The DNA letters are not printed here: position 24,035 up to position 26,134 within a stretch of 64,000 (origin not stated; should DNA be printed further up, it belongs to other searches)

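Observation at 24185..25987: A bacterial full-length glucokinase-regulatory-protein (GKRP)-like double-SIS protein lies next to SusC in a MurNAc locus that already has a canonical MurQ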

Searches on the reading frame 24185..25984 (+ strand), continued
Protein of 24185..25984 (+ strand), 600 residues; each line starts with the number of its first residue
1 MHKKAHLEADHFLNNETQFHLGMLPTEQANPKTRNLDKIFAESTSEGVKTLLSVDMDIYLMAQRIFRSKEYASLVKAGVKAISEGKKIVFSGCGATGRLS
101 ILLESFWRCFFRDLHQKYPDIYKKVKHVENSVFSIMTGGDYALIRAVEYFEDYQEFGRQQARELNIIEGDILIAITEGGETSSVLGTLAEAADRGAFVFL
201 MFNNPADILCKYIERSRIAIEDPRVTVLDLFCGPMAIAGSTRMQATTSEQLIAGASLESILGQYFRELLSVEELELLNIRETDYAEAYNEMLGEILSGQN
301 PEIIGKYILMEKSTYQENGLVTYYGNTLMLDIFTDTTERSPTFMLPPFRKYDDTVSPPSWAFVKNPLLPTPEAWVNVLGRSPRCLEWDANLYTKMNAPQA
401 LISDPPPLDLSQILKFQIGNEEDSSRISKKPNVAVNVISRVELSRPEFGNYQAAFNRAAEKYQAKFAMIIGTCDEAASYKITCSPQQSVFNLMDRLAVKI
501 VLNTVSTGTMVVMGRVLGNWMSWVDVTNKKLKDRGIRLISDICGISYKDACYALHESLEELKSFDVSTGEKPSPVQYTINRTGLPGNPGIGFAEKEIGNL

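Call 11: find_homologous_proteins(query=window:24185-25984:+, max_evalue=0.00001)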
Query window:24185-25984:+ (600 aa): 6182 proteins with E <= 0.00001 among 8000 candidates; the best 120 are listed.
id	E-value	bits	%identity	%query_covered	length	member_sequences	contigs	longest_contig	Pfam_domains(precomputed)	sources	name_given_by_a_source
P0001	0.0e+0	1363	100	100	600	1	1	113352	PF22645.2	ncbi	-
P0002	0.0e+0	1241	91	100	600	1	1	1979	PF22645.2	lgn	-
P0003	0.0e+0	1234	90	100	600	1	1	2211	PF22645.2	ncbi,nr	ncbi:MAG: sugar phosphate isomerase [Bacteroidia bacterium]|nr:MAG: sugar phosphate isomerase [Bacte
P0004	0.0e+0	1231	90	100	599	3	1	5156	PF22645.2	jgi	-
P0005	0.0e+0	1218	90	100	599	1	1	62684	PF22645.2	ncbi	-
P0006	0.0e+0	1190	88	100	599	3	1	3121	PF22645.2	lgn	-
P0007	0.0e+0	1161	86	99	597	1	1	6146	PF22645.2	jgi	jgi:N-acetylmuramic acid 6-phosphate etherase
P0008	0.0e+0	1155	86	98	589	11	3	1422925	PF22645.2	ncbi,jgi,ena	jgi:N-acetylmuramic acid 6-phosphate etherase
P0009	0.0e+0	1152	85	98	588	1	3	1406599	PF22645.2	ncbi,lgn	-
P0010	0.0e+0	1151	85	100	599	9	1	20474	PF22645.2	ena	-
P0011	0.0e+0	1147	84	100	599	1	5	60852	PF22645.2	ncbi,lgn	-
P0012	0.0e+0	1147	84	100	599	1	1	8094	PF22645.2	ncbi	-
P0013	0.0e+0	1138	83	99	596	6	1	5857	PF22645.2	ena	-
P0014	0.0e+0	1129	83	100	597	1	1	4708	PF22645.2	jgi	jgi:N-acetylmuramic acid 6-phosphate etherase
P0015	0.0e+0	1109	83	97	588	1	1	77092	PF22645.2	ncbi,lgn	-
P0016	0.0e+0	1105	83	97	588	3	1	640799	PF22645.2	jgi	jgi:N-acetylmuramic acid 6-phosphate etherase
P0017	0.0e+0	1093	83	97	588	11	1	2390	PF22645.2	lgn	-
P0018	0.0e+0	1090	81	98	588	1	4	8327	PF22645.2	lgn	-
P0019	0.0e+0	1089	91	87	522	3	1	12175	PF22645.2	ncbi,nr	ncbi:MAG: sugar phosphate isomerase [Bacteroidales bacterium]|nr:sugar phosphate isomerase [Bacteroi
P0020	0.0e+0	1027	76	97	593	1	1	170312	PF13580.12,PF22645.2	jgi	jgi:N-acetylmuramic acid 6-phosphate etherase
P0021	0.0e+0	1026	76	97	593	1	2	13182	PF22645.2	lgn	-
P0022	0.0e+0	1020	76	98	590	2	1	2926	PF13580.12,PF22645.2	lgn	-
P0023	0.0e+0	1018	76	97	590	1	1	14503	PF22645.2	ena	-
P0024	0.0e+0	1017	76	97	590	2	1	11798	PF22645.2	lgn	-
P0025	0.0e+0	1016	76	97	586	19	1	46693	PF22645.2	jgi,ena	-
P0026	0.0e+0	1012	76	97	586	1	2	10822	PF22645.2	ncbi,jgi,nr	ncbi:MAG: hypothetical protein MUC70_04250 [Bacteroidales bacterium]|jgi:N-acetylmuramic acid 6-phos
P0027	8.8e-297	1003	84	87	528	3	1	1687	PF22645.2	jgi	jgi:N-acetylmuramic acid 6-phosphate etherase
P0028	4.5e-296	1001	75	97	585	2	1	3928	PF22645.2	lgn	-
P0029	8.7e-295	997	74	97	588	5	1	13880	PF22645.2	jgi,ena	-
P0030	8.0e-288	974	73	97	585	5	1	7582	PF22645.2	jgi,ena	-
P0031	2.5e-278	942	69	98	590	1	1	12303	PF22645.2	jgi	jgi:N-acetylmuramic acid 6-phosphate etherase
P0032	6.6e-277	938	68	98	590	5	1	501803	PF13580.12,PF22645.2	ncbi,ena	-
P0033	5.1e-275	932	70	97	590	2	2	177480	PF22645.2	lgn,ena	-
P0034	3.3e-272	922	70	97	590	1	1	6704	PF22645.2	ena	-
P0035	6.4e-272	921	69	97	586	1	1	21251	PF22645.2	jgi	jgi:N-acetylmuramic acid 6-phosphate etherase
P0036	8.5e-271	918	85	80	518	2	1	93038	PF22645.2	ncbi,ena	-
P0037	1.8e-269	913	67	97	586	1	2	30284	PF13580.12,PF22645.2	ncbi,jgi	-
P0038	2.8e-269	913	69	97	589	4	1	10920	PF13580.12,PF22645.2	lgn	-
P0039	6.5e-268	908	67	97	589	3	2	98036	PF01380.28,PF13580.12,PF22645.2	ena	-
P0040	1.5e-267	907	68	97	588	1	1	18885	PF22645.2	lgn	-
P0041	2.7e-267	906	67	97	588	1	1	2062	PF13580.12,PF22645.2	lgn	-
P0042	2.8e-267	906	68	97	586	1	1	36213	PF13580.12,PF22645.2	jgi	jgi:N-acetylmuramic acid 6-phosphate etherase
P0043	2.9e-267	906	68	97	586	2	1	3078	PF22645.2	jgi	jgi:N-acetylmuramic acid 6-phosphate etherase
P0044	3.7e-267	906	68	97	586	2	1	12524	PF22645.2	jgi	jgi:N-acetylmuramic acid 6-phosphate etherase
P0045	1.7e-266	903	68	97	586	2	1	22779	PF13580.12,PF22645.2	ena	-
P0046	2.3e-266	903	68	97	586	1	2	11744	PF13580.12,PF22645.2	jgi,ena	jgi:N-acetylmuramic acid 6-phosphate etherase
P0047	2.5e-266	903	68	97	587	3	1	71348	PF22645.2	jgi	-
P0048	4.2e-265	899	67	97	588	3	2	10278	PF13580.12,PF22645.2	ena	-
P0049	4.6e-265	899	68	97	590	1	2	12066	PF13580.12,PF22645.2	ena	-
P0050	1.9e-264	897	67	97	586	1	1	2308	PF01380.28,PF22645.2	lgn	-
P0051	2.9e-262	889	66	97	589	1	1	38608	PF13580.12,PF22645.2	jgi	-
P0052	4.0e-261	886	65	97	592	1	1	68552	PF22645.2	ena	-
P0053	8.0e-261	885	66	97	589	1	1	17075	PF22645.2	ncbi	-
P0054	1.4e-260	884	66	97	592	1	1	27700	PF22645.2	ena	-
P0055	1.4e-259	881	65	97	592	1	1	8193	PF22645.2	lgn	-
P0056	1.5e-259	880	66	97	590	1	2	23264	PF13580.12,PF22645.2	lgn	-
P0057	5.0e-259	879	64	97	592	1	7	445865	PF22645.2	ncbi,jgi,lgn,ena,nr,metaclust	ncbi:MAG: hypothetical protein A2W90_23010 [Bacteroidetes bacterium GWF2_42_66]|nr:MAG: hypothetical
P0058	1.0e-258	878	65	98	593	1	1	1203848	PF13580.12,PF22645.2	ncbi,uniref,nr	ncbi:hypothetical protein KO529_04855 [Arenibacter algicola]|uniref:hypothetical protein n=1 Tax=Are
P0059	1.1e-258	878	66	97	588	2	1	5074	PF22645.2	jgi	-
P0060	2.4e-258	877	64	97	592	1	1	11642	PF22645.2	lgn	-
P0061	5.9e-258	875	65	97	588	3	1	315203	PF13580.12,PF22645.2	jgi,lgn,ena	-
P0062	9.1e-258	875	64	96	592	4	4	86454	PF22645.2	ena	-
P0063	1.3e-257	874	64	97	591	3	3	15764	PF22645.2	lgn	-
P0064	2.1e-256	870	64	97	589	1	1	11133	PF22645.2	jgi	-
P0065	5.1e-255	866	64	97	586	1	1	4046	PF22645.2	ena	-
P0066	6.5e-255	865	64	97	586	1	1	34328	PF22645.2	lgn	-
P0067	1.4e-254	864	64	97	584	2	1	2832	PF22645.2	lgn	-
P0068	3.3e-254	863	65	97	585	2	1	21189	PF22645.2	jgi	jgi:N-acetylmuramic acid 6-phosphate etherase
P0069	7.3e-254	862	64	97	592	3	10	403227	PF22645.2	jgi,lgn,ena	-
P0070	3.4e-253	860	63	97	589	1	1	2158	PF22645.2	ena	-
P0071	7.1e-252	855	65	97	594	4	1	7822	PF13580.12,PF22645.2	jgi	-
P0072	1.2e-250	851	64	97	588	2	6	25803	PF22645.2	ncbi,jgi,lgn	jgi:N-acetylmuramic acid 6-phosphate etherase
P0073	1.6e-250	851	63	96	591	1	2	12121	PF13580.12,PF22645.2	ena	-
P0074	4.5e-250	849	64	97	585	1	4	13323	PF22645.2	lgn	-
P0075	8.9e-250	848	64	97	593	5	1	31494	PF22645.2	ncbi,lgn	-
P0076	1.2e-249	848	65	97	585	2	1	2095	PF01380.28,PF13580.12,PF22645.2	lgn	-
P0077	3.7e-249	846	62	97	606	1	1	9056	PF13580.12,PF22645.2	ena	-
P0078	1.1e-247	841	63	97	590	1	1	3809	PF22645.2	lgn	-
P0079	2.9e-246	837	63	97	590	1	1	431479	PF22645.2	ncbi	-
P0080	9.3e-246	835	62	97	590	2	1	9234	PF01380.28,PF22645.2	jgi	jgi:N-acetylmuramic acid 6-phosphate etherase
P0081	4.0e-245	833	62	97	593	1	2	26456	PF13580.12,PF22645.2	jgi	jgi:N-acetylmuramic acid 6-phosphate etherase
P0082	1.5e-244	831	63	97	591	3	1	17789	PF22645.2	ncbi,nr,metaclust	ncbi:MAG: hypothetical protein AMS26_10045 [Bacteroides sp. SM23_62]|nr:MAG: hypothetical protein AM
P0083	3.3e-244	830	62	97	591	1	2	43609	PF13580.12,PF22645.2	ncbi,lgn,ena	-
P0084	1.2e-243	828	62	97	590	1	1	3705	PF22645.2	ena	-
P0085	3.7e-243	826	62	97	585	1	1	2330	PF22645.2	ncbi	-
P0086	7.1e-243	825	61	97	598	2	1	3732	PF22645.2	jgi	jgi:N-acetylmuramic acid 6-phosphate etherase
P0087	2.0e-242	824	61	96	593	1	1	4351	PF22645.2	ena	-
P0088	5.8e-242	822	61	97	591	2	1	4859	PF22645.2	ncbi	-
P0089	5.9e-241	819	62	97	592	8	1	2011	PF13580.12,PF22645.2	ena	-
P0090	6.5e-241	819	61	97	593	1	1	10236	PF13580.12,PF22645.2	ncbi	-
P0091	8.2e-241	819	62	97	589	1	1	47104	PF22645.2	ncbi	-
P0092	1.2e-240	818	61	97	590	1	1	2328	PF13580.12,PF22645.2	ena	-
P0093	1.3e-240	818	62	97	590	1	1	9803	PF22645.2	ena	-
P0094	1.4e-240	818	62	97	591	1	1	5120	PF22645.2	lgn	-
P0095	1.5e-240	818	61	97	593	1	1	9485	PF13580.12,PF22645.2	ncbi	-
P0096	1.6e-240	818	62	96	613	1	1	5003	PF22645.2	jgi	jgi:N-acetylmuramic acid 6-phosphate etherase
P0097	1.7e-240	818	62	97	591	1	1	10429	PF22645.2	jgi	jgi:N-acetylmuramic acid 6-phosphate etherase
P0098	1.7e-240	818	62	97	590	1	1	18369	PF22645.2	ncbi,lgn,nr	ncbi:MAG: hypothetical protein K9H65_01850 [Bacteroidales bacterium]|nr:hypothetical protein [Bacter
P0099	7.6e-240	815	61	97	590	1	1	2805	PF13580.12,PF22645.2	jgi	jgi:N-acetylmuramic acid 6-phosphate etherase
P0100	8.2e-240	815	62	97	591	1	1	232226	PF22645.2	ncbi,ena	-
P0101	9.8e-240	815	62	97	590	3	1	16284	PF22645.2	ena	-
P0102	1.1e-239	815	61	97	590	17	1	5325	PF13580.12,PF22645.2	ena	-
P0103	1.6e-239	814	61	97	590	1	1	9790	PF22645.2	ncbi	-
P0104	2.1e-239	814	61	97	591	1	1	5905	PF22645.2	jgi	jgi:N-acetylmuramic acid 6-phosphate etherase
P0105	2.6e-239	814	61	96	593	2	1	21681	PF22645.2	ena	-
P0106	4.0e-239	813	61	96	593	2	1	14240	PF22645.2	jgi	-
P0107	5.3e-239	813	61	97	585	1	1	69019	PF22645.2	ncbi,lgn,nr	ncbi:MAG: hypothetical protein DHS20C17_00860 [Cyclobacteriaceae bacterium]|nr:MAG: hypothetical pro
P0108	8.1e-239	812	63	93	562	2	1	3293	PF22645.2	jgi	-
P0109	1.3e-238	811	61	97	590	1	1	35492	PF22645.2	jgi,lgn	jgi:N-acetylmuramic acid 6-phosphate etherase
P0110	3.0e-238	810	61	97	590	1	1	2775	PF22645.2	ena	-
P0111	1.4e-237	808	61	97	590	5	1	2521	PF22645.2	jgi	jgi:N-acetylmuramic acid 6-phosphate etherase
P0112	6.5e-237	806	61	97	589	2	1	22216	PF22645.2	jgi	-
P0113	1.6e-236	804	61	96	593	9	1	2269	PF22645.2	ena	-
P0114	2.4e-236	804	60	97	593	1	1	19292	PF13580.12,PF22645.2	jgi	jgi:N-acetylmuramic acid 6-phosphate etherase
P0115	3.3e-236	803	61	97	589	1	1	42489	PF22645.2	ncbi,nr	ncbi:MAG: hypothetical protein KGY69_01805 [Bacteroidales bacterium]|nr:hypothetical protein [Bacter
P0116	5.4e-236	803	61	97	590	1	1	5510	PF22645.2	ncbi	-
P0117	8.3e-236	802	60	97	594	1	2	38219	PF22645.2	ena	-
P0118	9.0e-236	802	61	97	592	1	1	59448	PF22645.2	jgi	-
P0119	6.9e-235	799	60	97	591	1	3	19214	PF22645.2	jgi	-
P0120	9.3e-235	799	59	98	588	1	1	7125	PF22645.2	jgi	jgi:N-acetylmuramic acid 6-phosphate etherase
